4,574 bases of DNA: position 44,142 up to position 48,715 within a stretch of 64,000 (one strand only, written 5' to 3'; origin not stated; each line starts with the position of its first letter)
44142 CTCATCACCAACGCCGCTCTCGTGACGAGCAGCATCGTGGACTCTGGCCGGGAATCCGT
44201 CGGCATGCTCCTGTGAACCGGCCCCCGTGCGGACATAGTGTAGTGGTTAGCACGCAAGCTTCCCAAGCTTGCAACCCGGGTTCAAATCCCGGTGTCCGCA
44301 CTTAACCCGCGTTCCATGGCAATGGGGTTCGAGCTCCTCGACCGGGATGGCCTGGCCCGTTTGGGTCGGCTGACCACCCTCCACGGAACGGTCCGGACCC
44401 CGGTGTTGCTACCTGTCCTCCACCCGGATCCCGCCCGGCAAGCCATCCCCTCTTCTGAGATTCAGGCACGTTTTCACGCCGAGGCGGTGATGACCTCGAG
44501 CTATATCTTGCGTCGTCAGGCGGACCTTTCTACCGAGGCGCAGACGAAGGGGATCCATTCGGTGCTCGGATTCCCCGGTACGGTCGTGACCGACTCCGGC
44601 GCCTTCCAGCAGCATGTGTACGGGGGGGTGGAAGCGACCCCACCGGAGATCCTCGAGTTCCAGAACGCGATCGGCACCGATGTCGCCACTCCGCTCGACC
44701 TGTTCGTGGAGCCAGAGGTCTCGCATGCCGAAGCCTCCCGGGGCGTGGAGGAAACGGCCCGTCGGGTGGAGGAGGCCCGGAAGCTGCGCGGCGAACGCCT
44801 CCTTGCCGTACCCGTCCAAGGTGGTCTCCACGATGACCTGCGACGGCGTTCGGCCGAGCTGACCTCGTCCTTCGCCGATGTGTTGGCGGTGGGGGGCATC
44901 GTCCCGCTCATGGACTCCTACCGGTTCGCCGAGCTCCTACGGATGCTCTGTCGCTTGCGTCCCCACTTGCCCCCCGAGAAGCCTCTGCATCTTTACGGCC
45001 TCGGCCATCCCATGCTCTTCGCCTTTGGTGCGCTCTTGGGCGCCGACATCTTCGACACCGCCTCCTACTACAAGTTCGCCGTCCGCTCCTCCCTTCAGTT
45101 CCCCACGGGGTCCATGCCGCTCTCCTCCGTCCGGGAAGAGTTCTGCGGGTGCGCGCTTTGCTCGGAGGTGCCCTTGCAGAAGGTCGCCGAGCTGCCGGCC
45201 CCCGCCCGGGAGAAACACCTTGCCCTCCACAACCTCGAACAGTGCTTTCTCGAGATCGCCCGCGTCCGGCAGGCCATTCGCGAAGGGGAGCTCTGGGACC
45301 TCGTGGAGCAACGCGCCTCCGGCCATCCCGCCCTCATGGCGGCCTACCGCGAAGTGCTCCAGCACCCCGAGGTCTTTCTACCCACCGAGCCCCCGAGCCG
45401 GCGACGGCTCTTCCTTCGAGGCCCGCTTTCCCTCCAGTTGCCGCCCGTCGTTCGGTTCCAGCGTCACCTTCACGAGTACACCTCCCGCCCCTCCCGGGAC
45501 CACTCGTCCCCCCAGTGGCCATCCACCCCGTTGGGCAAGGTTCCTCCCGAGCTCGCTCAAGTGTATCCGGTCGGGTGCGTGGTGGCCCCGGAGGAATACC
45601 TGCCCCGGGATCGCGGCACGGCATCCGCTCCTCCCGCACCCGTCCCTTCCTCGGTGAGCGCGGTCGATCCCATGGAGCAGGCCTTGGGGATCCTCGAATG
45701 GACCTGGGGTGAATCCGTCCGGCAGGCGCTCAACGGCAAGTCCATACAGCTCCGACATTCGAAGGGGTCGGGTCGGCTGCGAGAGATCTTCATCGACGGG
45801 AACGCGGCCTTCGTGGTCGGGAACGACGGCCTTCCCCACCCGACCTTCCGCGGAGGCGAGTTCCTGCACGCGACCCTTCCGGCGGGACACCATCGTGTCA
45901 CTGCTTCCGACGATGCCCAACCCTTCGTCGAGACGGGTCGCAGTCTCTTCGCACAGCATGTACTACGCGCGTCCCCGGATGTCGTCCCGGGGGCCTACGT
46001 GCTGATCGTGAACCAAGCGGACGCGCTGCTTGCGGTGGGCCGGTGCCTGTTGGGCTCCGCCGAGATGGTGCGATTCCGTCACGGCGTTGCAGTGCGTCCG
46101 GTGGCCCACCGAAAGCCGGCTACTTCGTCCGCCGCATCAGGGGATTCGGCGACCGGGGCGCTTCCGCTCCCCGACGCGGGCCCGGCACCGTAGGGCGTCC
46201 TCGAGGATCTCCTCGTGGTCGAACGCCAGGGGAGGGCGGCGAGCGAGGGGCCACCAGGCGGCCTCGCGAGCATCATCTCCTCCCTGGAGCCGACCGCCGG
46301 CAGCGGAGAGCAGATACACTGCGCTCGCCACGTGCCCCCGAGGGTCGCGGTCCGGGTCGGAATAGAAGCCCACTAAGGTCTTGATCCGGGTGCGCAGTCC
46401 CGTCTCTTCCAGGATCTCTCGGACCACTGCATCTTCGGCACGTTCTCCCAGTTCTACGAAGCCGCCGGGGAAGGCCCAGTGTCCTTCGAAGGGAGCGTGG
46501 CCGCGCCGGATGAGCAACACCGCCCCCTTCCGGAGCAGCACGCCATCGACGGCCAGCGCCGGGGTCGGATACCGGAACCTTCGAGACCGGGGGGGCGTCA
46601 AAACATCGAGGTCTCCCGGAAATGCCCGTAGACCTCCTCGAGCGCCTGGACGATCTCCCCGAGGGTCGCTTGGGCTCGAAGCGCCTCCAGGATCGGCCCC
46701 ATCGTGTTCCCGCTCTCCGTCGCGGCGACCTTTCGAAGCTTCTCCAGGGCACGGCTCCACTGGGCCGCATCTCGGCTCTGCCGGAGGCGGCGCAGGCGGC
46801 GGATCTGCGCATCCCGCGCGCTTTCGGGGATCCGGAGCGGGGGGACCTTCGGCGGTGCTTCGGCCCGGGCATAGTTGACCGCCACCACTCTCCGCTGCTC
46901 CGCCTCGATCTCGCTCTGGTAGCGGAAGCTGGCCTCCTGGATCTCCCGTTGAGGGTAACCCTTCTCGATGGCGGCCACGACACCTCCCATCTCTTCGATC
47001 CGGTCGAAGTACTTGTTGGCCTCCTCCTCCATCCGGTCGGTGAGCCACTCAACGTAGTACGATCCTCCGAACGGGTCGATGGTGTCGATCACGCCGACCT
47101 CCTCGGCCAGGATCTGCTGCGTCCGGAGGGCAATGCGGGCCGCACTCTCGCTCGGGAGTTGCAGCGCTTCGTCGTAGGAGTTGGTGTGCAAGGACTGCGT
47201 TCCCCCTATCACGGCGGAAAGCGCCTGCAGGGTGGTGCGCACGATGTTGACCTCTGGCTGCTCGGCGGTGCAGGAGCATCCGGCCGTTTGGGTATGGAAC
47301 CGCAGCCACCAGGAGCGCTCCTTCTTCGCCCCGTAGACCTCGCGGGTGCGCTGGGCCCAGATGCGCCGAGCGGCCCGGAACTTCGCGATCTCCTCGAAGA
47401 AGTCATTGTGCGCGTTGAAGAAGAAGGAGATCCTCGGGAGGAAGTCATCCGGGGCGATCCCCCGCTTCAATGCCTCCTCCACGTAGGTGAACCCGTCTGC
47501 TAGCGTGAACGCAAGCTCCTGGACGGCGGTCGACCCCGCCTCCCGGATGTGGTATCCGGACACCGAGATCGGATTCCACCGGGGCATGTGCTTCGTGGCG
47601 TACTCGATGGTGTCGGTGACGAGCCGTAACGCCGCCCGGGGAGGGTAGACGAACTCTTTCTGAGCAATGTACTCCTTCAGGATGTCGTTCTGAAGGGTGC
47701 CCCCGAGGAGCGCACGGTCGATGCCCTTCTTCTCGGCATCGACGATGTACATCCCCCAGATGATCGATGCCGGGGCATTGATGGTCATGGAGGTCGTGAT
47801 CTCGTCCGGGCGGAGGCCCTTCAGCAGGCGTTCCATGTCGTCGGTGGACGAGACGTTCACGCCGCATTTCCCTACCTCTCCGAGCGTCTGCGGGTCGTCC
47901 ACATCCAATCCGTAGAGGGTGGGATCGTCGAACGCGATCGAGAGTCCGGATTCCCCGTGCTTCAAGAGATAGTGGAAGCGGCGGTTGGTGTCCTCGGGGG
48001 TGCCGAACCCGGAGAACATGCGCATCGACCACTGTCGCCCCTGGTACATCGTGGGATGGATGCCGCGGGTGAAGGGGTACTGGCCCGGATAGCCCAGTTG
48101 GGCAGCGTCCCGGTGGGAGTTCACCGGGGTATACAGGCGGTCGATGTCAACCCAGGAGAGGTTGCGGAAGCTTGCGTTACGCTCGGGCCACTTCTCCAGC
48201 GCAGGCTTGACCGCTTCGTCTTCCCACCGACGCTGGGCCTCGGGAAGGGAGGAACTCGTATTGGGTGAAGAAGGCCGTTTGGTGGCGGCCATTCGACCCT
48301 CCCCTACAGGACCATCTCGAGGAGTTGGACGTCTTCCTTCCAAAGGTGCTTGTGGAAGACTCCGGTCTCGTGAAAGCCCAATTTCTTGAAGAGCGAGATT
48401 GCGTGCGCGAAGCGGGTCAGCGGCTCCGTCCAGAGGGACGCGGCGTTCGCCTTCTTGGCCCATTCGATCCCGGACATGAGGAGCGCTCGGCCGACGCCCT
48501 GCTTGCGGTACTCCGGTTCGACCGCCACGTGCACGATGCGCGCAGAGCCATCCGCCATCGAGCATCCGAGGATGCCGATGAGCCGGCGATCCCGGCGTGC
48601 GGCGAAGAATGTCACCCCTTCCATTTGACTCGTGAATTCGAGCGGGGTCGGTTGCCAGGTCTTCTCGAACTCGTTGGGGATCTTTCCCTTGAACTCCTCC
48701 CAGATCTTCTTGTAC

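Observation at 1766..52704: One Cys-pair Ig-like stalk module (~86 aa, at least 17 copies) shared by four giant C-terminally anchored surface proteins with unrelated heads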

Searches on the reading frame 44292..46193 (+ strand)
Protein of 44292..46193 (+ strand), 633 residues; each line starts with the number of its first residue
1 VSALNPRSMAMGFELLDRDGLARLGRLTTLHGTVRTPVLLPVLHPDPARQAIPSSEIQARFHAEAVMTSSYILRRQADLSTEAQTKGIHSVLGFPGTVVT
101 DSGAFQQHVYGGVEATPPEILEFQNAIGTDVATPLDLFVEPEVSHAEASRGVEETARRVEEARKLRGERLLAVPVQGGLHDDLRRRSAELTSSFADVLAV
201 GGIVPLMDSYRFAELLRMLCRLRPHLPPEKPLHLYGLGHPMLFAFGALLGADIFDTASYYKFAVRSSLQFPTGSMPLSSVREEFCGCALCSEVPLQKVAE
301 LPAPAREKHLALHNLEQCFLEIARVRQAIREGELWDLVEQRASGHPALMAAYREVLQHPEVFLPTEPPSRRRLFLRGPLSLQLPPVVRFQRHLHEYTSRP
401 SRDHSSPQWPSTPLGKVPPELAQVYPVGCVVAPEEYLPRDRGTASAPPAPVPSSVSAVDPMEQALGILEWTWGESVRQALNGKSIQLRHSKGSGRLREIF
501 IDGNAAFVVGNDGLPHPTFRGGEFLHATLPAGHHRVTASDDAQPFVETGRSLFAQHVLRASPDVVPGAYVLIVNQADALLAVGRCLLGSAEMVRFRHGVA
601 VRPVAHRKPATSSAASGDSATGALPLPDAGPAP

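Call 19: search_protein_families(library=pfam, proteins=[window:44292-46193:+], max_evalue=0.00001)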
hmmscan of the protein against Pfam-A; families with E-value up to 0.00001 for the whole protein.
window:44292-46193:+ (633 aa): 3 families
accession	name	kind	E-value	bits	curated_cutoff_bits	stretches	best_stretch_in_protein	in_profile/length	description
PF01702.25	TGT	-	2.4e-64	218.1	26.3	1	20-346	2-356/357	Queuine tRNA-ribosyltransferase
PF01472.26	PUA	-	8.3e-12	45.3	24.8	1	534-604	1-71/74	PUA domain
PF14810.12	TGT_C2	-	3.6e-07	30.8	25.3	1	467-530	6-70/72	Patch-forming domain C2 of tRNA-guanine transglycosylase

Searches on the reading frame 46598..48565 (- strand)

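Call 19: search_protein_families(library=pfam, proteins=[window:46598-48565:-], max_evalue=0.00001)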
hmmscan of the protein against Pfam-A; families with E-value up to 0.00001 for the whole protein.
window:46598-48565:- (655 aa): 1 family
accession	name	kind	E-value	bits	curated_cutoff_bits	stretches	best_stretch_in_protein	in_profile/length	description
PF01642.28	MM_CoA_mutase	-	1.7e-212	707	22.1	1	139-647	6-512/512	Methylmalonyl-CoA mutase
